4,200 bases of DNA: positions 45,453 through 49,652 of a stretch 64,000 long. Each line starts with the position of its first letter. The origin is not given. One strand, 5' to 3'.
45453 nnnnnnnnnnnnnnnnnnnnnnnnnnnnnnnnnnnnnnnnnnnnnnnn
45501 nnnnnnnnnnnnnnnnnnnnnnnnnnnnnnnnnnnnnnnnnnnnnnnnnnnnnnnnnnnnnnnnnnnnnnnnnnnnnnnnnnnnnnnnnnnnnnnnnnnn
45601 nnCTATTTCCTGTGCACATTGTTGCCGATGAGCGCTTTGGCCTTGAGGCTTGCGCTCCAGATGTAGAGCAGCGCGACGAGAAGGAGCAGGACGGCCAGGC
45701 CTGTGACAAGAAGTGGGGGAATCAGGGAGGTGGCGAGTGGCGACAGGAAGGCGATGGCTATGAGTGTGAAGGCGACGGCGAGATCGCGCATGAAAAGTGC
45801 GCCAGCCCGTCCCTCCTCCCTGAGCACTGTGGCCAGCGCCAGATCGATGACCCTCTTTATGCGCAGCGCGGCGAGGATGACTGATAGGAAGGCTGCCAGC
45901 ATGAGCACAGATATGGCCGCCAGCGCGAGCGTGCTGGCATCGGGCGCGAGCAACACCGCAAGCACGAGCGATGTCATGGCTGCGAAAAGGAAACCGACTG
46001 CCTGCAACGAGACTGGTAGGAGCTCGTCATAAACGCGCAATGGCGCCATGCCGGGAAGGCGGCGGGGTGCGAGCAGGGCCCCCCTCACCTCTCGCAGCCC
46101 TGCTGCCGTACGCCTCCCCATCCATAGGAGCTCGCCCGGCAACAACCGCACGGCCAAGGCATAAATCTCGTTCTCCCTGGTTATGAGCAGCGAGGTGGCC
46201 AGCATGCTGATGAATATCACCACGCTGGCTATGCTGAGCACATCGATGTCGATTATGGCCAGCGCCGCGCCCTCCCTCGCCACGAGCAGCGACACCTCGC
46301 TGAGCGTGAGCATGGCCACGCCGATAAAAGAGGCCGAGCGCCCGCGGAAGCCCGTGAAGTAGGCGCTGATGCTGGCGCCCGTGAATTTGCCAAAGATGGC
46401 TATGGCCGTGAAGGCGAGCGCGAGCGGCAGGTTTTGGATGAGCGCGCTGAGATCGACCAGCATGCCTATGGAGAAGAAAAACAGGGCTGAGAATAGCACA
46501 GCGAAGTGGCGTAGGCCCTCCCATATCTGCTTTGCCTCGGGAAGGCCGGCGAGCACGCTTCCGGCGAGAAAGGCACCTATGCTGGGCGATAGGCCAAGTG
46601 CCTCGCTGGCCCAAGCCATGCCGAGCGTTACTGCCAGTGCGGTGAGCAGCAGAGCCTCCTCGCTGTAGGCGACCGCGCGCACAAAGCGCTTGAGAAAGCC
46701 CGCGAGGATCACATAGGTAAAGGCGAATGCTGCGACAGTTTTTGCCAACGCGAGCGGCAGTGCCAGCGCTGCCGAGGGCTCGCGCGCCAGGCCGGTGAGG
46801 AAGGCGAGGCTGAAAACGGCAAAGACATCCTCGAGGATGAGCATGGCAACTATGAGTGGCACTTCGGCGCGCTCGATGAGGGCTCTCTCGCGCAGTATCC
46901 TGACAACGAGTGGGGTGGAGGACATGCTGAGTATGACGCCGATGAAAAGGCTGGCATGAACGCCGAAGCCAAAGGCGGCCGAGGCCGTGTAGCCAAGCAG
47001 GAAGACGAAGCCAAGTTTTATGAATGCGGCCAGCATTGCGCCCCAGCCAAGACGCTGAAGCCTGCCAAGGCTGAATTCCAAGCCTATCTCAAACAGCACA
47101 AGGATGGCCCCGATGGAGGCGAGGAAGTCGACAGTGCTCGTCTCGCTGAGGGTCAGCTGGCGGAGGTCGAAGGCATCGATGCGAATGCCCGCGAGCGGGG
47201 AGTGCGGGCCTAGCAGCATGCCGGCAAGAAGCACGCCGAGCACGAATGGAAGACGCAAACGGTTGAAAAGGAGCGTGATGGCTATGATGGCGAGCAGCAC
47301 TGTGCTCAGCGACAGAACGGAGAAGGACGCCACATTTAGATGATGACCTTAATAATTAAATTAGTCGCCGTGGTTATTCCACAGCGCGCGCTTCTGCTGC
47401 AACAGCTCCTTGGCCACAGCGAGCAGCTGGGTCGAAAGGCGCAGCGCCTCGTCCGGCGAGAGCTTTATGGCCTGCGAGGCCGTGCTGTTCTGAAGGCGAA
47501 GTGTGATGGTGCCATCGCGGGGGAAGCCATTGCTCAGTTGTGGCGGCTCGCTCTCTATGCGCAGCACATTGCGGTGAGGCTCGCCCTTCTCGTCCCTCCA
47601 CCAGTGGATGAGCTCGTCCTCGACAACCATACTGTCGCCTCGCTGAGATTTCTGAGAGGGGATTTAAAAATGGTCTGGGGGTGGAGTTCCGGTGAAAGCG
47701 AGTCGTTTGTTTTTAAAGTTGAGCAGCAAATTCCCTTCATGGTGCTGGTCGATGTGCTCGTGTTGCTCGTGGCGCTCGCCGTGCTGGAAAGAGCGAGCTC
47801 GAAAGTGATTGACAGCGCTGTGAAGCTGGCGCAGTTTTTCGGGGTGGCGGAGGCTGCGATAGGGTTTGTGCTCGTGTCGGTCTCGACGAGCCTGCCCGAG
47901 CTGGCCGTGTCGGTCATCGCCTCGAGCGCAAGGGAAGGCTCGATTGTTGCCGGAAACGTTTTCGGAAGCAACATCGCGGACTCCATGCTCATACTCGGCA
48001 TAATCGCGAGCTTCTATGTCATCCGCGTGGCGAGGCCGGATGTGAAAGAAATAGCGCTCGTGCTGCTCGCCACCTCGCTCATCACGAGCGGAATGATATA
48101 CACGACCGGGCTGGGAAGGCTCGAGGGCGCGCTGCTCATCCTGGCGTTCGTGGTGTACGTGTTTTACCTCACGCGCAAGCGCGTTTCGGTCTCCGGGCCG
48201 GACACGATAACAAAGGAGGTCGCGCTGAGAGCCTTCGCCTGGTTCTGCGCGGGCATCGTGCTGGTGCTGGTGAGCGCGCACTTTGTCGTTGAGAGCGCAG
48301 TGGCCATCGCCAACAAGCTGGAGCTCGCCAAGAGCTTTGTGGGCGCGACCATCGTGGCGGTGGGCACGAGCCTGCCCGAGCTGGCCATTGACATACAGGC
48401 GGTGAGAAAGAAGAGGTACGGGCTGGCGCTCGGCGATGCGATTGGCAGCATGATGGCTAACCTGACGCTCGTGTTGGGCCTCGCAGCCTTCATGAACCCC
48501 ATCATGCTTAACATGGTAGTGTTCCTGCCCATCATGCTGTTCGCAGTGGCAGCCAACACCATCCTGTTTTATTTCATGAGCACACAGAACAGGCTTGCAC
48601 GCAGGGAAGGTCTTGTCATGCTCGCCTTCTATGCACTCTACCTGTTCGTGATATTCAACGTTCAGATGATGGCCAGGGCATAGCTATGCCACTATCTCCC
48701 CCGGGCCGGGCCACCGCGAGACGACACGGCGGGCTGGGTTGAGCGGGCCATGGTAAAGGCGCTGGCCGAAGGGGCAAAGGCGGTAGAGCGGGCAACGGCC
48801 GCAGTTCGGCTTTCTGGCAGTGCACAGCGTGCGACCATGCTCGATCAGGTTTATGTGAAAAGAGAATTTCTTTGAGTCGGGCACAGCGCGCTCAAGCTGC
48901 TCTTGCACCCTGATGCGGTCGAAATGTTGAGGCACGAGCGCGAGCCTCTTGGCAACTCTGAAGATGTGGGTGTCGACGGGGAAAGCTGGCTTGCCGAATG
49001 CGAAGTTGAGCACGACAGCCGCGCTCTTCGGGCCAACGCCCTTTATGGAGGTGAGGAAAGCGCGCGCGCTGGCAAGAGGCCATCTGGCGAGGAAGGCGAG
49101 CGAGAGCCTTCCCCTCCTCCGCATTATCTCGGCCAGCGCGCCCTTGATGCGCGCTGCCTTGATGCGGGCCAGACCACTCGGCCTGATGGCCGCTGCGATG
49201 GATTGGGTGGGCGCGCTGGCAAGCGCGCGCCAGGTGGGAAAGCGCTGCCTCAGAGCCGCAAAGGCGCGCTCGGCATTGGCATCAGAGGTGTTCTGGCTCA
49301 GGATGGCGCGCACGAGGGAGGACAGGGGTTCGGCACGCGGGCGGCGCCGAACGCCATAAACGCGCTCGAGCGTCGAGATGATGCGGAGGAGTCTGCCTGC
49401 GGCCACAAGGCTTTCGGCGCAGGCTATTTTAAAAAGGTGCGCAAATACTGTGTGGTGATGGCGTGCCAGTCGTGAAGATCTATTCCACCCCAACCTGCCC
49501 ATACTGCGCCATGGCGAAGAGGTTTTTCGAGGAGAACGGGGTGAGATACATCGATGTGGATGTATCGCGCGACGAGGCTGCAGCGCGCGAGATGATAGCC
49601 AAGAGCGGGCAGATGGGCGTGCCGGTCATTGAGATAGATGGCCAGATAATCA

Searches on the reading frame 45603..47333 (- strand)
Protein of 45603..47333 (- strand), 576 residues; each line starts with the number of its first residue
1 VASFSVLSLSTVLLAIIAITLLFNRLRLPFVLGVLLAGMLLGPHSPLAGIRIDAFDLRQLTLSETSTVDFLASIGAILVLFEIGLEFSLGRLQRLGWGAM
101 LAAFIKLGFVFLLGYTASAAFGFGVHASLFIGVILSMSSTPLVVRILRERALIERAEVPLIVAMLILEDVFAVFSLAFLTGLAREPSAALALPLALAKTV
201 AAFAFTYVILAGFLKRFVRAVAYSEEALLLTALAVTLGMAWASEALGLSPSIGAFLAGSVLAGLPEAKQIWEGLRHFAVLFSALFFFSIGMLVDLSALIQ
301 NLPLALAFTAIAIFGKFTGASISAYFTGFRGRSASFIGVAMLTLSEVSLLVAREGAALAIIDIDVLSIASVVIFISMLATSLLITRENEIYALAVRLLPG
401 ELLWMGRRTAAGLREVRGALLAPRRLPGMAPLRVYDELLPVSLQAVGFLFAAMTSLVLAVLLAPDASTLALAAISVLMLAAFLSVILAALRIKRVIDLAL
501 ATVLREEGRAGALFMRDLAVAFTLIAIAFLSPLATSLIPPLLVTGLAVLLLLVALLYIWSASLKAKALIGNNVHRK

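Call 10: search_protein_families(library=ncbifam, proteins=[window:45603-47333:-])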
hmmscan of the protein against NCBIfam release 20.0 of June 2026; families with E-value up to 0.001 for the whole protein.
window:45603-47333:- (576 aa): 5 families
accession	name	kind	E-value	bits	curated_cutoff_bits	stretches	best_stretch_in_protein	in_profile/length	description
TIGR00932.1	2a37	subfamily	3.3e-41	141.6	238.3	1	14-294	2-275/275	monovalent cation:proton antiporter-2 (CPA2) family protein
NF007950.1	PRK10669.1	equivalog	4.5e-24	85.2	700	1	13-383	16-383/547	YbaL family putative K(+) efflux transporter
NF045626.1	FeTrans_MagA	equivalog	2.8e-20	72.6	700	1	10-378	12-368/386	iron transporter MagA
NF002924.0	PRK03562.1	equivalog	7e-19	67.7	752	1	13-390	14-382/623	glutathione-regulated potassium-efflux system protein KefC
NF002973.0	PRK03659.1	equivalog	3.7e-18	65.4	804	1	10-392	10-381/602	glutathione-regulated potassium-efflux system protein KefB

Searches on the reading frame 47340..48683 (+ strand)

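Call 10: search_protein_families(library=ncbifam, proteins=[window:47340-48683:+])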
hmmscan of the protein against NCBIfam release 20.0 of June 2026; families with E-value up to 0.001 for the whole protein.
window:47340-48683:+ (447 aa): 4 families
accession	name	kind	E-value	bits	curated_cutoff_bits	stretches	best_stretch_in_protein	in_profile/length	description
TIGR00367.1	TIGR00367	hypoth_equivalog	1.5e-44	152.4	179.65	2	299-436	5-142/312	calcium/sodium antiporter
NF008005.0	PRK10734.1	equivalog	1.2e-39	136.3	432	1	136-443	2-321/325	calcium/sodium antiporter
TIGR00846.1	caca2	superfamily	3.7e-10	39.1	317.45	1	295-439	226-372/372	calcium/proton exchanger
TIGR00927.1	2A1904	subfamily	7.1e-07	27.3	710.1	1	295-438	458-602/1209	K+-dependent Na+/Ca+ exchanger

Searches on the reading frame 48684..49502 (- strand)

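Call 44: search_protein_families(library=pfam, proteins=[window:48684-49502:-], max_evalue=0.001)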
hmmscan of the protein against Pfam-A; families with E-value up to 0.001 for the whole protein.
window:48684-49502:- (272 aa): 2 families
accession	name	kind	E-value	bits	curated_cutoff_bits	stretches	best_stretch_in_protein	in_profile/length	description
PF00730.31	HhH-GPD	-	9.9e-20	71.3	26.2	1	64-208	1-107/108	HhH-GPD superfamily base excision DNA repair protein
PF10576.14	EndIII_4Fe-2S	-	8.7e-06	26.3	20.5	1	227-243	1-17/17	Iron-sulfur binding domain of endonuclease III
